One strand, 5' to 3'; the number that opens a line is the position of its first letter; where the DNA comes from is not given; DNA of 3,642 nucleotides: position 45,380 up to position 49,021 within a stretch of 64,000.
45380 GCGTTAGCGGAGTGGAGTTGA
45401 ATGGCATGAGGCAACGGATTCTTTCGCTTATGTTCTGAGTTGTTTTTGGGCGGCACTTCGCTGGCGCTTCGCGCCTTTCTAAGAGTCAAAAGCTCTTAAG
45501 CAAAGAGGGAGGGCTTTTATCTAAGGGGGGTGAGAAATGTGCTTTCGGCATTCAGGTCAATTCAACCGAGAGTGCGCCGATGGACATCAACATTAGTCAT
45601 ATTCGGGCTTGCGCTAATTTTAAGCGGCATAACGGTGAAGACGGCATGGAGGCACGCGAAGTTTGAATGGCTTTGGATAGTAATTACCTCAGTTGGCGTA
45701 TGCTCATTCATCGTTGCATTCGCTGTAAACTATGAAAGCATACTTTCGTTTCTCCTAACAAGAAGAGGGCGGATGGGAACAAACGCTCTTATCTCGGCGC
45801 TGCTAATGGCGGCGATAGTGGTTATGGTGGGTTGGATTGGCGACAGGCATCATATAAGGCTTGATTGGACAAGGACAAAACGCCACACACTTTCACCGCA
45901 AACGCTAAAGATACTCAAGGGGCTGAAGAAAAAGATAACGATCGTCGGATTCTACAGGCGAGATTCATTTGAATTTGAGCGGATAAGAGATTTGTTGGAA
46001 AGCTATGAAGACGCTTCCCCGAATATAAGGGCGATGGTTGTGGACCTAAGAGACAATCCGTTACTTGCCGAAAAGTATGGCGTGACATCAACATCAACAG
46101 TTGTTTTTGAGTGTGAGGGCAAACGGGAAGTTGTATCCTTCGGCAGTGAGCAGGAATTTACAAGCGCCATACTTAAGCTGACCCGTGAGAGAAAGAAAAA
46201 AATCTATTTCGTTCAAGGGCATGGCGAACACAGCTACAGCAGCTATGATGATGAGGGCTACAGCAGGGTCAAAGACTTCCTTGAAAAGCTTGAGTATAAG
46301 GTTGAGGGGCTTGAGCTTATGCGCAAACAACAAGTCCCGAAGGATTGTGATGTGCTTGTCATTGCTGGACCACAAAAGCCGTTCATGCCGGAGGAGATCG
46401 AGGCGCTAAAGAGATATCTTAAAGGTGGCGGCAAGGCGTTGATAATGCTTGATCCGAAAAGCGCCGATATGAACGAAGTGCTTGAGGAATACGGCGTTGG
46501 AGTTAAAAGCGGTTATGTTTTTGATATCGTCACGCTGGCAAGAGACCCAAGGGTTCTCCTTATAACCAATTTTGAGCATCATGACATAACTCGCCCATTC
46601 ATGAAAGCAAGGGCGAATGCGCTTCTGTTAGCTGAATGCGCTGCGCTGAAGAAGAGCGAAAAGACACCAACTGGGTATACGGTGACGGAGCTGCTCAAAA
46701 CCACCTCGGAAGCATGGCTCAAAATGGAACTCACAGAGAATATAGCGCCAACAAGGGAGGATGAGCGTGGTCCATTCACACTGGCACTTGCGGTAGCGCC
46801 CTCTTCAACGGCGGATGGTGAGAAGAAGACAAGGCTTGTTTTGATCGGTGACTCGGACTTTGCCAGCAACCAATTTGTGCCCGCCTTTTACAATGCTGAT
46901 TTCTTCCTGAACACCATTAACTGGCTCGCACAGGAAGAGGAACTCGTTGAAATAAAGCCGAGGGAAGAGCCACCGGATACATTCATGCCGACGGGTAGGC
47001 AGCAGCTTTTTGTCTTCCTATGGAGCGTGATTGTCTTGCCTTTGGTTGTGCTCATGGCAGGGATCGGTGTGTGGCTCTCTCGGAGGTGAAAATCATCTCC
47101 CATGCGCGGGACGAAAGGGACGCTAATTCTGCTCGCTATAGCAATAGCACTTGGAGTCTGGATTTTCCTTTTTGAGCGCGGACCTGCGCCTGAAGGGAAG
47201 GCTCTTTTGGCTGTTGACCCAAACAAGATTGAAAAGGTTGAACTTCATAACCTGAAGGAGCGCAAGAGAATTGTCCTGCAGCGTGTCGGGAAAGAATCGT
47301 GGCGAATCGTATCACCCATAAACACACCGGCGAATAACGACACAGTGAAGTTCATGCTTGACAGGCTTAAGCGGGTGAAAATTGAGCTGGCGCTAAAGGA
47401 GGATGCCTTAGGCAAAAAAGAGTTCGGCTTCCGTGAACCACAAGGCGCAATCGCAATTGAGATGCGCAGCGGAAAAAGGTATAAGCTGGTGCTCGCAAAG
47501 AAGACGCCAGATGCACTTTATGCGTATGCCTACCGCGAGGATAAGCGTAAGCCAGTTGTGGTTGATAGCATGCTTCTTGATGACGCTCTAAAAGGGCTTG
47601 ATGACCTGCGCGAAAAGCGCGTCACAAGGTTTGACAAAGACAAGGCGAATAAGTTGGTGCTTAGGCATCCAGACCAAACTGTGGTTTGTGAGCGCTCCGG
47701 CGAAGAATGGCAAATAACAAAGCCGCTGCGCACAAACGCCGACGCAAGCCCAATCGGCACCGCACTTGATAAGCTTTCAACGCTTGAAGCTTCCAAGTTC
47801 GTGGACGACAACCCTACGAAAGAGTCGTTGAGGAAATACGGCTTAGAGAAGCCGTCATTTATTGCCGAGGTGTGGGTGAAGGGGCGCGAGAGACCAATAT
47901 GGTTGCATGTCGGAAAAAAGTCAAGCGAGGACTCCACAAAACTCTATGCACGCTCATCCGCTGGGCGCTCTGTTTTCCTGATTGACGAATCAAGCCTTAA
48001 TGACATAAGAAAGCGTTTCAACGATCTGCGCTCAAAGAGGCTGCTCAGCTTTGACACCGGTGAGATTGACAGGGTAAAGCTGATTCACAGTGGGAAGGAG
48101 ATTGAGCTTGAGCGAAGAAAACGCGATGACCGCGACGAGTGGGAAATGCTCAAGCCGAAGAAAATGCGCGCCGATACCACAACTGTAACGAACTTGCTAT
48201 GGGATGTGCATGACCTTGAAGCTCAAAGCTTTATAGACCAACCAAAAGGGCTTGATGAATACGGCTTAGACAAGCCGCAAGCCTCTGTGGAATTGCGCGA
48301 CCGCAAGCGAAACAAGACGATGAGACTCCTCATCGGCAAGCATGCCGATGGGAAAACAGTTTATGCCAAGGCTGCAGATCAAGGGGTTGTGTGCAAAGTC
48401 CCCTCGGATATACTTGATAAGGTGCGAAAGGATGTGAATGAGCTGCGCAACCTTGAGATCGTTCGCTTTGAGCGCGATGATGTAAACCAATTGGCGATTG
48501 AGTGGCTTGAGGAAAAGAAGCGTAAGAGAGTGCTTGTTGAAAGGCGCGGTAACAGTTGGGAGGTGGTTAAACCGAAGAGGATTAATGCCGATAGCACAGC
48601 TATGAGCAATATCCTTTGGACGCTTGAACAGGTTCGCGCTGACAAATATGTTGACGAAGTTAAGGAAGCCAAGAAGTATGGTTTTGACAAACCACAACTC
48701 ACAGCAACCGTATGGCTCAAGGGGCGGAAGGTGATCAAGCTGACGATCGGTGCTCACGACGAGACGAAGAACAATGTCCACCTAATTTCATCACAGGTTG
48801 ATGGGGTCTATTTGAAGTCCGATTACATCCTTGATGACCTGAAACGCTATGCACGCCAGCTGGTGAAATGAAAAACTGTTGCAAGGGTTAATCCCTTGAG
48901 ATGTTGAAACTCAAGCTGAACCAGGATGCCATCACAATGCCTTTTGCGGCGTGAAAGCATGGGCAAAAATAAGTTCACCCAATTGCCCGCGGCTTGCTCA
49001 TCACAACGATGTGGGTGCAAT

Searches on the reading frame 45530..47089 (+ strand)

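Call 104: search_protein_families(library=pfam, proteins=[window:45530-47089:+], max_evalue=0.00001)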
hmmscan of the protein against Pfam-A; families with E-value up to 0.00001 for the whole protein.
window:45530-47089:+ (519 aa): 4 families
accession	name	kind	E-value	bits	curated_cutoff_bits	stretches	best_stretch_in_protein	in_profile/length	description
PF09822.16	ABC_transp_aux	-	9.5e-33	114.1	34.7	1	222-461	1-287/288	ABC-type uncharacterized transport system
PF23357.1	DUF7088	-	5.8e-12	46.2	27.8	1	116-199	2-94/105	Domain of unknown function (DUF7088)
PF23355.1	IFT52_GIFT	-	3.2e-08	33.4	27.2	1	256-330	29-108/246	IFT52 GIFT domain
PF14258.12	DUF4350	-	2e-06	28.6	30.4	0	240-328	5-88/181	Domain of unknown function (DUF4350)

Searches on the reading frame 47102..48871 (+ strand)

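Call 104: search_protein_families(library=pfam, proteins=[window:47102-48871:+], max_evalue=0.00001)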
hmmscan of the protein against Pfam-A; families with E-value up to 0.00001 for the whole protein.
window:47102-48871:+ (589 aa): 1 family
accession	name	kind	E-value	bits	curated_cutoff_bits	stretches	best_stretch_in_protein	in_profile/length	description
PF14238.11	DUF4340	-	4.6e-77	258.8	25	4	67-251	1-183/183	Domain of unknown function (DUF4340)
